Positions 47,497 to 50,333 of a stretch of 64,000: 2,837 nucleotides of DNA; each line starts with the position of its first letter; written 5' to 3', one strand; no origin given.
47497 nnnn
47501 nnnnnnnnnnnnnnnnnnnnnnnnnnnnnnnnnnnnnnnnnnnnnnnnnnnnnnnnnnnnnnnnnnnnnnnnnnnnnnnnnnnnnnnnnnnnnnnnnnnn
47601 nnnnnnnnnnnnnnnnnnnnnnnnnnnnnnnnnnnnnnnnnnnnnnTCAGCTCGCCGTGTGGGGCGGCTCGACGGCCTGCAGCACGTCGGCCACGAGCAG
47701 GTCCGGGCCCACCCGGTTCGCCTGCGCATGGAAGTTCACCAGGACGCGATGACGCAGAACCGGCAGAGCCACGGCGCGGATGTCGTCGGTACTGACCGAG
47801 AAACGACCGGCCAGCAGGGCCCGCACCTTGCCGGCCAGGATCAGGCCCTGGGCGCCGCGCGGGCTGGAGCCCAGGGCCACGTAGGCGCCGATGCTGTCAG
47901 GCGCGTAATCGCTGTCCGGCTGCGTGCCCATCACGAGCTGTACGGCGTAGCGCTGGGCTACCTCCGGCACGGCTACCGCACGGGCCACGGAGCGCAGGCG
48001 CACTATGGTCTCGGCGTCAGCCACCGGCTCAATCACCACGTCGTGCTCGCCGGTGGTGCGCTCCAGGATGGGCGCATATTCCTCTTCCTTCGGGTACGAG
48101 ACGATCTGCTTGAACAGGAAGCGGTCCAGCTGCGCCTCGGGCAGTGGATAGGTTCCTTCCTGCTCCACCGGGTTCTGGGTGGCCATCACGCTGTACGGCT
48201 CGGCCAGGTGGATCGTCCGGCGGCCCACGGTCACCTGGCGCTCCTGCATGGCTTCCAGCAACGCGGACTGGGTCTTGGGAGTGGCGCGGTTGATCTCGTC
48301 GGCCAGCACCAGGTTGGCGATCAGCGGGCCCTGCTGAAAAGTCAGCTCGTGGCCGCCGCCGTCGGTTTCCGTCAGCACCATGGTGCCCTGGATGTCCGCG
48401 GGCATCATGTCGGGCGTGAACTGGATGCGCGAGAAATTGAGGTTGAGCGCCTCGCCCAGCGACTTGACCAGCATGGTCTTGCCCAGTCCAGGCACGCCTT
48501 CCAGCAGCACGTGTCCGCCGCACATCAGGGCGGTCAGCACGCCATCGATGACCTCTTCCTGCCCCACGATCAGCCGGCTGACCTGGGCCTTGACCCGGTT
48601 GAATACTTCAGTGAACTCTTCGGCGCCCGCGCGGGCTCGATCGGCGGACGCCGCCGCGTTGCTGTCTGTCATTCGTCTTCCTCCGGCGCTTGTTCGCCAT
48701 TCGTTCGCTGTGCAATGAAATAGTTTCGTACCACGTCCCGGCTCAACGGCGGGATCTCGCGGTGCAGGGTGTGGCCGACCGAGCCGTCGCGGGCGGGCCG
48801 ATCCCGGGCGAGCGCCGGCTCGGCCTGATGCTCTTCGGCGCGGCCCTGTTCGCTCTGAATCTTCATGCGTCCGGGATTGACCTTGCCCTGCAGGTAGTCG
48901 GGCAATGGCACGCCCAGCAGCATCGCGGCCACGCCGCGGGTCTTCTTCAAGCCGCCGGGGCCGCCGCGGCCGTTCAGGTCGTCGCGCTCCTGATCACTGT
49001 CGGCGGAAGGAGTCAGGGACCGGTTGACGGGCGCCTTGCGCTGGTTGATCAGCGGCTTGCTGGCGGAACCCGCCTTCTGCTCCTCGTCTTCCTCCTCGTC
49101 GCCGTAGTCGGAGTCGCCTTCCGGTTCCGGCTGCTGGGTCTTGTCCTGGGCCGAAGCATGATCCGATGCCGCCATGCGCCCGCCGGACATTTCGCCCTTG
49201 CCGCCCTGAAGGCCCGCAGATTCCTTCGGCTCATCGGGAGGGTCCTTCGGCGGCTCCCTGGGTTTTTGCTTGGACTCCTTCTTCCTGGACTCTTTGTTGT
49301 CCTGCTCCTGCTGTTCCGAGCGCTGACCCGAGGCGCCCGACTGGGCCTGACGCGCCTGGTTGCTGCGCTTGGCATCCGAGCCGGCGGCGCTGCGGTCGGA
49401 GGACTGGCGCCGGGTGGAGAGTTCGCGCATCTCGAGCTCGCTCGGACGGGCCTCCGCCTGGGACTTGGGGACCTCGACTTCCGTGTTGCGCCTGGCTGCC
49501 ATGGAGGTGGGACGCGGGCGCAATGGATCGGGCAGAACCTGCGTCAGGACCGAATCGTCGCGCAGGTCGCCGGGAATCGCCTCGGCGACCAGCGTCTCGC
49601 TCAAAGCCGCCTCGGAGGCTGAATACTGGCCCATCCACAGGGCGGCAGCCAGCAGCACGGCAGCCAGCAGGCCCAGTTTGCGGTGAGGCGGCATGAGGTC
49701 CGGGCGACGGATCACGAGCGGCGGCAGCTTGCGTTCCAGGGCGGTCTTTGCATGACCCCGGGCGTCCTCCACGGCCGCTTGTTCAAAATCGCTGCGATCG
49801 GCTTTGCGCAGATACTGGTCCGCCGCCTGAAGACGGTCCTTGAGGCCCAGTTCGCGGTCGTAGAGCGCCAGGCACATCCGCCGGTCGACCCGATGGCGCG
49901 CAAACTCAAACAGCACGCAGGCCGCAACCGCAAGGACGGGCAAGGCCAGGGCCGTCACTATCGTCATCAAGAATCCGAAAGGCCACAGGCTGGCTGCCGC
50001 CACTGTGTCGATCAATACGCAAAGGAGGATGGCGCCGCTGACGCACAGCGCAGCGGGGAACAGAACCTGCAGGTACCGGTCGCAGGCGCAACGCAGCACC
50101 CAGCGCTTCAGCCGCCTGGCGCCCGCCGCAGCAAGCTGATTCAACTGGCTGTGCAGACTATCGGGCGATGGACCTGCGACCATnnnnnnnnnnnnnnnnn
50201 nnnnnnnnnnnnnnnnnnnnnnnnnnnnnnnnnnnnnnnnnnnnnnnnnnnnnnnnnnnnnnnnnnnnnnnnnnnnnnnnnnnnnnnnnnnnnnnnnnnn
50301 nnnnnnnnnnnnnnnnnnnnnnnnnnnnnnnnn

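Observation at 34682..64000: ~29 kb co-oriented locus joining cell-surface signalling TBDRs, thiol oxidoreductases, pseudo-proteases and a MoxR-VWA-giant TPR module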

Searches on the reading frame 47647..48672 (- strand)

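Call 3: search_protein_families(library=pfam, proteins=[window:47647-48672:-], max_evalue=0.01)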
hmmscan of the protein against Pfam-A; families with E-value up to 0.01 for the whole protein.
window:47647-48672:- (341 aa): 12 families
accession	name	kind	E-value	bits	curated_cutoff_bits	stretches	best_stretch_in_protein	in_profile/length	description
PF07726.17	AAA_3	-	4.5e-62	208.2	27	1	54-187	1-131/131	ATPase family associated with various cellular activities (AAA)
PF07728.20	AAA_5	-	5.7e-16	59.2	22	1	54-185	1-139/139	AAA domain (dynein-related subfamily)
PF17863.7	AAA_lid_2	-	1.1e-14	54.4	22.7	1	264-322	8-66/74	AAA lid domain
PF20030.5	bpMoxR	-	2.1e-14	53.5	27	1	25-204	4-179/205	MoxR domain in the MoxR-vWA-beta-propeller ternary systems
PF00493.29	MCM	-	2.1e-06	27.5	23.3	1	28-170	33-175/224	MCM P-loop domain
PF00004.35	AAA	-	3.5e-06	27.9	21.2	1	55-157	1-99/131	ATPase family associated with various cellular activities (AAA)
PF01078.27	Mg_chelatase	-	5.4e-05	23.1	20.3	1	35-74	5-44/207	Magnesium chelatase, subunit ChlI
PF05496.18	RuvB_N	-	0.00027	21.2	27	1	53-146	34-112/159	Holliday junction DNA helicase RuvB P-loop domain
PF13401.12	AAA_22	-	0.00069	20.4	27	1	53-144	6-77/130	AAA domain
PF00158.32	Sigma54_activat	-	0.00095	19.3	20.2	0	123-171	98-147/168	Sigma-54 interaction domain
PF13191.12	AAA_16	-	0.0023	18.9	32.6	0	36-79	3-51/167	AAA ATPase domain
PF25201.1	nSTAND6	-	0.0048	17.4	27.7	1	37-98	3-67/148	Novel STAND NTPase 6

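Call 19: search_protein_families(library=ncbifam, proteins=[window:47647-48672:-], max_evalue=0.01)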
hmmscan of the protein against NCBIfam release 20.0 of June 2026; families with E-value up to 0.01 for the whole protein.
window:47647-48672:- (341 aa): 9 families
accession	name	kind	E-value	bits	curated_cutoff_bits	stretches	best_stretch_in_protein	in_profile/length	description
TIGR02031.1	BchD-ChlD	equivalog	3e-10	39.5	499.55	1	55-312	19-273/608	magnesium chelatase ATPase subunit D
TIGR00764.1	lon_rel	equivalog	4.2e-08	32.3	516.6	1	35-77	20-62/608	ATP-dependent protease LonB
NF047784.1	MadB_ATPase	equivalog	2.7e-07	30.1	475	1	121-240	141-256/298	MadB family AAA-type ATPase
NF010054.0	PRK13531.1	equivalog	3.8e-05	22.9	681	1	25-188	12-174/498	ATPase RavA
TIGR00635.1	ruvB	equivalog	0.0001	21.5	299.05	1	53-227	31-192/305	Holliday junction branch migration DNA helicase RuvB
NF000868.0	PRK00080.1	equivalog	0.0002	20.4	282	1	53-228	52-214/330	Holliday junction branch migration DNA helicase RuvB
TIGR02640.1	gas_vesic_GvpN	equivalog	0.00034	20.2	266.8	1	123-226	110-211/262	gas vesicle protein GvpN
TIGR02030.1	BchI-ChlI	equivalog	0.005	16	466.95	0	124-310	137-314/337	magnesium chelatase ATPase subunit I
TIGR02639.1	ClpA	equivalog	0.0086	14.3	993.15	0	23-148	447-586/734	ATP-dependent Clp protease ATP-binding subunit ClpA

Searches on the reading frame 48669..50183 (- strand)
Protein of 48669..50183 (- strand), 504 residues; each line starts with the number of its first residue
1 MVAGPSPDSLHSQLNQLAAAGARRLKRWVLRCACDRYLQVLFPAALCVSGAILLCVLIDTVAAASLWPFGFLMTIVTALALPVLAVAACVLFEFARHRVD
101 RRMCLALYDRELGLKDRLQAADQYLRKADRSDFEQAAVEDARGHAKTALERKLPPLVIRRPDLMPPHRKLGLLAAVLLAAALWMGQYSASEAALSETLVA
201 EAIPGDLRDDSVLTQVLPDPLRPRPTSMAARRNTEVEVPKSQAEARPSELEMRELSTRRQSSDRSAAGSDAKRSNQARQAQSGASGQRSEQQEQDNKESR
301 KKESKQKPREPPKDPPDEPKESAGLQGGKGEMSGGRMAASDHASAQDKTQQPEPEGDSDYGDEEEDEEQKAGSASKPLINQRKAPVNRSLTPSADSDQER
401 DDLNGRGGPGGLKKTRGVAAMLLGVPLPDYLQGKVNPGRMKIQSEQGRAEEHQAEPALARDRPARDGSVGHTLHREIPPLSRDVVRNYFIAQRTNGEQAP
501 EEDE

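Call 3: search_protein_families(library=pfam, proteins=[window:48669-50183:-], max_evalue=0.01)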
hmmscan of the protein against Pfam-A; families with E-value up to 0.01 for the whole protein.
window:48669-50183:- (504 aa): 0 families

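Call 19: search_protein_families(library=ncbifam, proteins=[window:48669-50183:-], max_evalue=0.01)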
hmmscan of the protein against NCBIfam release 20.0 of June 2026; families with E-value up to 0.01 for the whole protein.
window:48669-50183:- (504 aa): 0 families

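Call 20: find_homologous_proteins(query=window:48669-50183:-, max_evalue=0.001)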
Query window:48669-50183:- (504 aa): 126 proteins with E <= 0.001 among 8000 candidates; the best 120 are listed.
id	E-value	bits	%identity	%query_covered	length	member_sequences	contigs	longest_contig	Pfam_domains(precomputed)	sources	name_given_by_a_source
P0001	0.0e+0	1094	99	100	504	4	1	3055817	-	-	-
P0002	6.7e-281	950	86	100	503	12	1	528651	-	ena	-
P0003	1.0e-276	936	84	100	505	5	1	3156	-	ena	-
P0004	2.2e-275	932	84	100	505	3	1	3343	-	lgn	-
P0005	1.1e-273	926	83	100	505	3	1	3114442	-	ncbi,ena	-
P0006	2.5e-272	922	82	100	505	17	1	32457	-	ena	-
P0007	6.3e-271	917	82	100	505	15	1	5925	-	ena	-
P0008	6.0e-270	914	83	100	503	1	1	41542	-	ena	-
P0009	1.0e-268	910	82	100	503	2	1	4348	-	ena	-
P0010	7.3e-267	904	82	100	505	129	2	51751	-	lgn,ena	-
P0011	9.3e-265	897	80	100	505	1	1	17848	-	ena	-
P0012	3.0e-259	879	79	100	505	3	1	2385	-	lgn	-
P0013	1.9e-258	876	80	100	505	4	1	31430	-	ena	-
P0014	1.1e-256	870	79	100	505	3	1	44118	-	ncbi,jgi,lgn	-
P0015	2.8e-255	866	78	100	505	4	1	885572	-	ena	-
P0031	9.5e-93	330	39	96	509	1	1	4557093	-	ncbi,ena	-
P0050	1.1e-89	320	41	98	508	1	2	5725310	-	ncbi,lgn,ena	-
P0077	2.6e-82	295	37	97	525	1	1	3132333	-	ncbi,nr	ncbi:hypothetical protein QP938_03855 [Porticoccaceae bacterium LTM1]|nr:hypothetical protein QP938_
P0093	2.2e-75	273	35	90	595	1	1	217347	-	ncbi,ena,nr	ncbi:MAG: hypothetical protein F4W92_05560 [Gammaproteobacteria bacterium]|nr:hypothetical protein [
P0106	1.2e-72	264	35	96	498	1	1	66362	-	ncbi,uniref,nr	ncbi:hypothetical protein D5018_09955 [Parashewanella curva]|uniref:Uncharacterized protein n=1 Tax=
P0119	8.2e-60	221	31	96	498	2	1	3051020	-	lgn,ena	-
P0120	8.7e-56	208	31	96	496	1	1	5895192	-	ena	-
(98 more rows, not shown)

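Call 21: find_encoding_contigs(protein=P0031, flank=10000, max_places=2)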
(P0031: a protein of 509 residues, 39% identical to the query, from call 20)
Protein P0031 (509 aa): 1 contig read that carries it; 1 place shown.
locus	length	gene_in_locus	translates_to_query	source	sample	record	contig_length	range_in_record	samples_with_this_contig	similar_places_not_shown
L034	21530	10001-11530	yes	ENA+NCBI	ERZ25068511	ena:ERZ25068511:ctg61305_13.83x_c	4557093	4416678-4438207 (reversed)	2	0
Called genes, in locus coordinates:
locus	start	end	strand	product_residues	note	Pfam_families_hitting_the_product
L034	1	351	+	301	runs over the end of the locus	-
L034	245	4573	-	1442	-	PF00041:fn3, PF16656:Pur_ac_phosph_N (faint), PF00028:Cadherin (faint), PF00041:fn3, PF07705:CARDB, PF07705:CARDB, PF00041:fn3, PF01457:Peptidase_M8, +4 more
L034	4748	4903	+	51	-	-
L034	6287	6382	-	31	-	-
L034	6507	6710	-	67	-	-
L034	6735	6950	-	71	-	PF15919:HicB_lk_antitox, PF21748:UPF0150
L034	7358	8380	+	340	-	PF00578:AhpC-TSA, PF08534:Redoxin, PF00085:Thioredoxin, PF13098:Thioredoxin_2 (weak), PF13905:Thioredoxin_8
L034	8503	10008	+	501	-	-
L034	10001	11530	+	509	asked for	-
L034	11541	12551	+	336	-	PF20030:bpMoxR, PF00004:AAA (weak), PF07726:AAA_3, PF07728:AAA_5, PF17863:AAA_lid_2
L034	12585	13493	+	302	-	PF01882:DUF58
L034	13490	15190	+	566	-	-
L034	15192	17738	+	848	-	PF07090:GATase1_like (faint), PF00092:VWA, PF13519:VWA_2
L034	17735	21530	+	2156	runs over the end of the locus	PF07719:TPR_2 (faint), PF13181:TPR_8 (faint), PF13428:TPR_14 (faint), PF14559:TPR_19 (faint)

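Call 22: find_encoding_contigs(protein=P0077, flank=10000, max_places=2)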
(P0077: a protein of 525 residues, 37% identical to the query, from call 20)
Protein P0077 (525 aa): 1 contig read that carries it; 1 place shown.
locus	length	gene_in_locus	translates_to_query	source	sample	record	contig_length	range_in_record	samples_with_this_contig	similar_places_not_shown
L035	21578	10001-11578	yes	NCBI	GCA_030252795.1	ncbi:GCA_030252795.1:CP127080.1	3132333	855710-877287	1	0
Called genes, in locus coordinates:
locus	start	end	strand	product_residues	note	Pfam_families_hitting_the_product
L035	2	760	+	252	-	PF01507:PAPS_reduct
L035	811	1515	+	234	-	PF01925:TauE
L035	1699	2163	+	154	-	PF04073:tRNA_edit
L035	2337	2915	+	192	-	PF04542:Sigma70_r2 (weak), PF08281:Sigma70_r4_2, PF04545:Sigma70_r4 (faint), PF13518:HTH_28 (faint)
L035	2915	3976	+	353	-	PF16220:DUF4880, PF04773:FecR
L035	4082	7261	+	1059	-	PF07660:STN (weak), PF07715:Plug, PF00593:TonB_dep_Rec_b-barrel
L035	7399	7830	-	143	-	-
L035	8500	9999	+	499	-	-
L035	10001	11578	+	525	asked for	-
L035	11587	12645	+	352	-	PF20030:bpMoxR, PF00004:AAA (weak), PF07726:AAA_3, PF07728:AAA_5, PF17863:AAA_lid_2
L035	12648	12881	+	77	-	-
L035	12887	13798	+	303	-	PF01882:DUF58, PF05762:VWA_CoxE, PF13519:VWA_2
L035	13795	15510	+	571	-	PF07584:BatA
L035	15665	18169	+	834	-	PF00092:VWA, PF13519:VWA_2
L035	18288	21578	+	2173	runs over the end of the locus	PF03704:BTAD (faint), PF00515:TPR_1 (faint), PF12895:ANAPC3 (faint), PF13181:TPR_8 (faint), PF13428:TPR_14 (faint), PF13432:TPR_16 (faint), PF14559:TPR_19 (weak)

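Call 23: find_encoding_contigs(protein=P0106, flank=10000, max_places=2)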
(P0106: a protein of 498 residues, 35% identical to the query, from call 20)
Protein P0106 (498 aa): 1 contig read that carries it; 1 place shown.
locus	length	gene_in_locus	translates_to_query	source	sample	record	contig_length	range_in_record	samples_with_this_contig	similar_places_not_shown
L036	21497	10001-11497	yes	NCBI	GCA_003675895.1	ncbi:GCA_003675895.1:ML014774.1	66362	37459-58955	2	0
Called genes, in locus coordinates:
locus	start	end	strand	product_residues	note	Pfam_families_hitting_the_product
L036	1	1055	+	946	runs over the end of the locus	PF07715:Plug, PF25183:OMP_b-brl_4 (faint), PF00593:TonB_dep_Rec_b-barrel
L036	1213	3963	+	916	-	PF00675:Peptidase_M16, PF05193:Peptidase_M16_C, PF00675:Peptidase_M16, PF05193:Peptidase_M16_C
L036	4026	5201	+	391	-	PF12704:MacB_PCD, PF02687:FtsX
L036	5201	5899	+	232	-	PF00005:ABC_tran, PF13304:AAA_21 (faint), PF02463:SMC_N (weak)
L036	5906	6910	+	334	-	PF25919:BSH_CusB (faint), PF25973:BSH_CzcB (faint), PF25876:HH_MFP_RND (weak)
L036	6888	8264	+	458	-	PF02321:OEP, PF11263:Attachment_P66 (weak), PF02321:OEP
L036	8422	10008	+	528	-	-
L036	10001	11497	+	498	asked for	-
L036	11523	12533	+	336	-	PF00493:MCM (weak), PF20030:bpMoxR, PF00004:AAA (weak), PF07726:AAA_3, PF07728:AAA_5, PF17863:AAA_lid_2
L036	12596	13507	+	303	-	PF01882:DUF58, PF00092:VWA (weak), PF13519:VWA_2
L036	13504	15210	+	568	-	PF07584:BatA (weak)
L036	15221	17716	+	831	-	PF07090:GATase1_like (faint), PF00092:VWA, PF13519:VWA_2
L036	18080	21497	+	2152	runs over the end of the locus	PF13424:TPR_12 (faint), PF01535:PPR (faint), PF07719:TPR_2 (faint), PF12895:ANAPC3 (faint), PF13176:TPR_7 (faint), PF13428:TPR_14 (faint), PF13432:TPR_16 (faint), PF14559:TPR_19 (faint)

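Call 26: find_encoding_contigs(protein=P0050, flank=10000, max_places=1)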
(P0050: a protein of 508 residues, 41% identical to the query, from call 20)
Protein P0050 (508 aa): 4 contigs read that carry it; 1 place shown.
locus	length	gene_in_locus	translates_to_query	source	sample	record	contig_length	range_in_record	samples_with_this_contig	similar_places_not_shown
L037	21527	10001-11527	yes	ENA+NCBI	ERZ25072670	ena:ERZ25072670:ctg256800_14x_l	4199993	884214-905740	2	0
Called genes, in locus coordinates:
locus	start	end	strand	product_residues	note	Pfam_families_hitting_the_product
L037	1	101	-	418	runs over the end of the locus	PF00557:Peptidase_M24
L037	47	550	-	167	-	PF02826:2-Hacid_dh_C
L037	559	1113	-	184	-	PF00389:2-Hacid_dh, PF02826:2-Hacid_dh_C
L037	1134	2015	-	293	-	PF03328:HpcH_HpaI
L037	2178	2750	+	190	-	-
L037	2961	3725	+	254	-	PF04909:Amidohydro_2 (weak)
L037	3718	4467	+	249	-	PF04909:Amidohydro_2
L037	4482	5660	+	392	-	PF01408:GFO_IDH_MocA, PF22725:GFO_IDH_MocA_C3 (weak), PF02894:GFO_IDH_MocA_C (weak)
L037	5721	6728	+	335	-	PF01408:GFO_IDH_MocA, PF22725:GFO_IDH_MocA_C3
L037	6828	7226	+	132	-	PF05598:DUF772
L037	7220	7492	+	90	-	-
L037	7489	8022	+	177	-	-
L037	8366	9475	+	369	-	-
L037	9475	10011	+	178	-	-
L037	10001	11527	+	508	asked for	-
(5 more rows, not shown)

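Call 27: find_encoding_contigs(protein=P0093, flank=10000, max_places=1)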
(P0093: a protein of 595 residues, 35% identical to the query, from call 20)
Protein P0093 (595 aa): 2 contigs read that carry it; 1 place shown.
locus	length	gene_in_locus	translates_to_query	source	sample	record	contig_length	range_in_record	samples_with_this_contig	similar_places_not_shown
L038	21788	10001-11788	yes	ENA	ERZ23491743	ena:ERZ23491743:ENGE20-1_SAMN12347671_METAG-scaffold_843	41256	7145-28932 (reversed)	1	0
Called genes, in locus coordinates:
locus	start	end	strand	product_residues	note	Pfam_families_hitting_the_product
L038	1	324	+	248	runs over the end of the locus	-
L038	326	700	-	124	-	PF00578:AhpC-TSA, PF08534:Redoxin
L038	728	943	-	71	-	-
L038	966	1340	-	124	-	PF00578:AhpC-TSA, PF08534:Redoxin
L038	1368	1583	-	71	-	-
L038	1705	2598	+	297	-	PF12146:Hydrolase_4 (weak), PF00561:Abhydrolase_1, PF12697:Abhydrolase_6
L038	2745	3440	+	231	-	PF03807:F420_oxidored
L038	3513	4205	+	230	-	PF01996:F420_ligase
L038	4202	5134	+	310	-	PF01933:CofD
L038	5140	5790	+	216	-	PF01983:CofC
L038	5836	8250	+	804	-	PF04055:Radical_SAM, PF19288:CofH_C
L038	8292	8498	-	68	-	-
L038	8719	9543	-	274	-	PF01040:UbiA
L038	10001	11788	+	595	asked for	-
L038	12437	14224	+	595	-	-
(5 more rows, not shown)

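Call 28: find_encoding_contigs(protein=P0120, flank=10000, max_places=1)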
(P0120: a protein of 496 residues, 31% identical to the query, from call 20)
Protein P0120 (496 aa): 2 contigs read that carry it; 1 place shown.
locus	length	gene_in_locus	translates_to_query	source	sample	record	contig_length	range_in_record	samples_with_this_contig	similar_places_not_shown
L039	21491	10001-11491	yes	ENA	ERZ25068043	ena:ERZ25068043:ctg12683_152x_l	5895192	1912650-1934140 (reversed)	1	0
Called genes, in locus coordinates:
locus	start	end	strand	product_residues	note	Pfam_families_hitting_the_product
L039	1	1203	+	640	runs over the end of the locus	PF00664:ABC_membrane, PF13304:AAA_21 (faint), PF13401:AAA_22 (faint), PF00005:ABC_tran, PF02463:SMC_N (faint)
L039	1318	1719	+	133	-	-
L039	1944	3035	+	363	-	PF05977:MFS_3, PF07690:MFS_1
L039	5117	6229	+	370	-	PF02746:MR_MLE_N, PF13378:MR_MLE_C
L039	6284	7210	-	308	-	PF03088:Str_synth (faint), PF01436:NHL (faint), PF08450:SGL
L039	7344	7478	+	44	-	-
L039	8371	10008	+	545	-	-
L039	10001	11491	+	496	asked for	-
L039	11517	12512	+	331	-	PF00493:MCM (faint), PF20030:bpMoxR, PF00004:AAA (weak), PF07726:AAA_3, PF07728:AAA_5, PF17863:AAA_lid_2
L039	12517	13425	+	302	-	PF01882:DUF58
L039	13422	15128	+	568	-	PF07584:BatA (weak)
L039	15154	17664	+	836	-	PF00092:VWA, PF13519:VWA_2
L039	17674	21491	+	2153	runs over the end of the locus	PF07719:TPR_2 (faint), PF13181:TPR_8 (faint), PF13428:TPR_14 (faint), PF14559:TPR_19 (faint)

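Call 29: find_encoding_contigs(protein=P0119, flank=10000, max_places=1)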
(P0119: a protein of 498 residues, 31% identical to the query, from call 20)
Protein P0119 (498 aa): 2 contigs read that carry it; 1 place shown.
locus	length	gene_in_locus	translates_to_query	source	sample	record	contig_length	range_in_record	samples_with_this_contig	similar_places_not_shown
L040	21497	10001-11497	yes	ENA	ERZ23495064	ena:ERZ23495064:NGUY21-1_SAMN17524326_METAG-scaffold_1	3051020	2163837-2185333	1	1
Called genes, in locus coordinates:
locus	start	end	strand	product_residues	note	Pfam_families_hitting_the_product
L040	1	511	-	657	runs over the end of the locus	PF05649:Peptidase_M13_N, PF01431:Peptidase_M13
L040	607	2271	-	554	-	-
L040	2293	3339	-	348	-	PF00296:Bac_luciferase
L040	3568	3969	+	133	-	-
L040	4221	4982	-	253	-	PF05721:PhyH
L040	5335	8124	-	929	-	PF00675:Peptidase_M16, PF05193:Peptidase_M16_C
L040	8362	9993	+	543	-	-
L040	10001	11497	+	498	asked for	-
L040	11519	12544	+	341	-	PF00493:MCM (weak), PF20030:bpMoxR, PF07726:AAA_3, PF07728:AAA_5, PF00004:AAA (weak), PF17863:AAA_lid_2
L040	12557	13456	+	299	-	PF01882:DUF58, PF05762:VWA_CoxE, PF13519:VWA_2 (weak)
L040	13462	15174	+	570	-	-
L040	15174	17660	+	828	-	PF00092:VWA, PF13519:VWA_2, PF07090:GATase1_like (weak)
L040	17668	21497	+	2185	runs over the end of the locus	PF14559:TPR_19 (faint), PF07719:TPR_2 (faint), PF13176:TPR_7 (faint), PF13181:TPR_8 (faint), PF13428:TPR_14 (faint), PF13432:TPR_16 (faint)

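Call 31: find_related_loci(query=A1, collection=genome_contigs, flank=10000)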
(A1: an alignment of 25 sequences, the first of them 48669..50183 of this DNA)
Query A1 (504 aa) in genome_contigs; peptide patterns used: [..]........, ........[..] (x = any residue, [..] = any of these).
108 stretches matched a pattern; 50 encode a relative of the query (tblastn E <= 1e-3); 49 distinct loci.
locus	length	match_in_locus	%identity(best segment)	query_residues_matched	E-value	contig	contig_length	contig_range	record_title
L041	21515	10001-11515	82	1-504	0e+0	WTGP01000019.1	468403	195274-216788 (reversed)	MAG: Gammaproteobacteria bacterium isolate CO36388bin_2 NODE_3_length_468403_cov_65.676350, whole genome shotgun sequenc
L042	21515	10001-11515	84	1-504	0e+0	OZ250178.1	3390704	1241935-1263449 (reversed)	MAG: Candidatus Foliamicus sp. isolate ac1afad2-df65-4484-8806-aab42824610e genome assembly, chromosome: 1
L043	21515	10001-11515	79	1-504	0e+0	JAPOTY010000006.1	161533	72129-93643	MAG: Gammaproteobacteria bacterium isolate CAR4_bin_12 NODE_7_length_161533_cov_12.6752, whole genome shotgun sequence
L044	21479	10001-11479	76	10-502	0e+0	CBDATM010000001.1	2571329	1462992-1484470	MAG: Gammaproteobacteria bacterium isolate 54733f49-05bb-4832-90cb-a41e28f9d041 genome assembly, contig: contig_1, whole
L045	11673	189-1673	75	10-504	0e+0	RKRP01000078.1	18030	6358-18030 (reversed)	MAG: Gammaproteobacteria bacterium isolate PNGco_C_bin10 scaffold_384, whole genome shotgun sequence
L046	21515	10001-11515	72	1-504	0e+0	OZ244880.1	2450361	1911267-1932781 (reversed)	MAG: Candidatus Foliamicus sp. isolate 8c9a6700-f045-4f67-973d-99a5b8b15ec5 genome assembly, chromosome: 1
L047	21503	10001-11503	73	1-502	0e+0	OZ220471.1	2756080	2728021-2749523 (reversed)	MAG: Gammaproteobacteria bacterium isolate 961c4e6d-ccbe-457b-895d-349417bac2fb genome assembly, chromosome: 1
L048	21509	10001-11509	73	1-504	0e+0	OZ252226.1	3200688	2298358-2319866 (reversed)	MAG: Candidatus Foliamicus sp. isolate d29f3963-6957-41e9-9ff2-16a1be17ee2c genome assembly, chromosome: 1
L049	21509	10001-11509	72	1-504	0e+0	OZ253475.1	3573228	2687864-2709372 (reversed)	MAG: Candidatus Foliamicus sp. isolate 7574a00a-928a-48d9-85f6-2cf36d55d6c7 genome assembly, chromosome: 1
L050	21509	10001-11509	71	1-504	0e+0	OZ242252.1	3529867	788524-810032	MAG: Candidatus Foliamicus sp. isolate 8837b1df-4c2a-421f-9400-f743960723ed genome assembly, chromosome: 1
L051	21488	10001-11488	38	10-501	5e-80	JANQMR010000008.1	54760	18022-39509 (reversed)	MAG: Woeseiaceae bacterium isolate PL25b_bin.32 k99_1449456, whole genome shotgun sequence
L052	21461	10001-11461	38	7-493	3e-77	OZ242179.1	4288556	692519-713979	MAG: Candidatus Azotimanducaceae bacterium isolate 61860275-71fb-4faa-83a6-385f48b75eb5 genome assembly, chromosome: 1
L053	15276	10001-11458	40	9-493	7e-76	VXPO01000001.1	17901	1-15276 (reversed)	MAG: Gammaproteobacteria bacterium isolate SB0662_bin_58 NODE_2853_length_17901_cov_50.896672, whole genome shotgun sequ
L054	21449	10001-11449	38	10-493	9e-76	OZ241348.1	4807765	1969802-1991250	MAG: Candidatus Azotimanducaceae bacterium isolate a9db2f7b-e227-4142-b8f7-1613535697ad genome assembly, chromosome: 1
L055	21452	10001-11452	40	10-493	5e-75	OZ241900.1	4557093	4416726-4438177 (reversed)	MAG: Candidatus Azotimanducaceae bacterium isolate 6709ce91-7ab9-400f-b60a-8ddaec63a3c8 genome assembly, chromosome: 1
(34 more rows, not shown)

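Call 36: search_protein_families(library=pfam, proteins=[window:48669-50183:-], max_evalue=10)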
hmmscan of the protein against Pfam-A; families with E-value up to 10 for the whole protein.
window:48669-50183:- (504 aa): 2 families
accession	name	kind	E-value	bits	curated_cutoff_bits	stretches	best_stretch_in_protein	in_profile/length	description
PF20990.2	DUF2207_C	-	0.13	12.4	33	1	49-140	143-223/247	Predicted membrane protein (DUF2207) C-terminal domain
PF17626.7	IncF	-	1.6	9.6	27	1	43-98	43-95/104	Inclusion membrane protein F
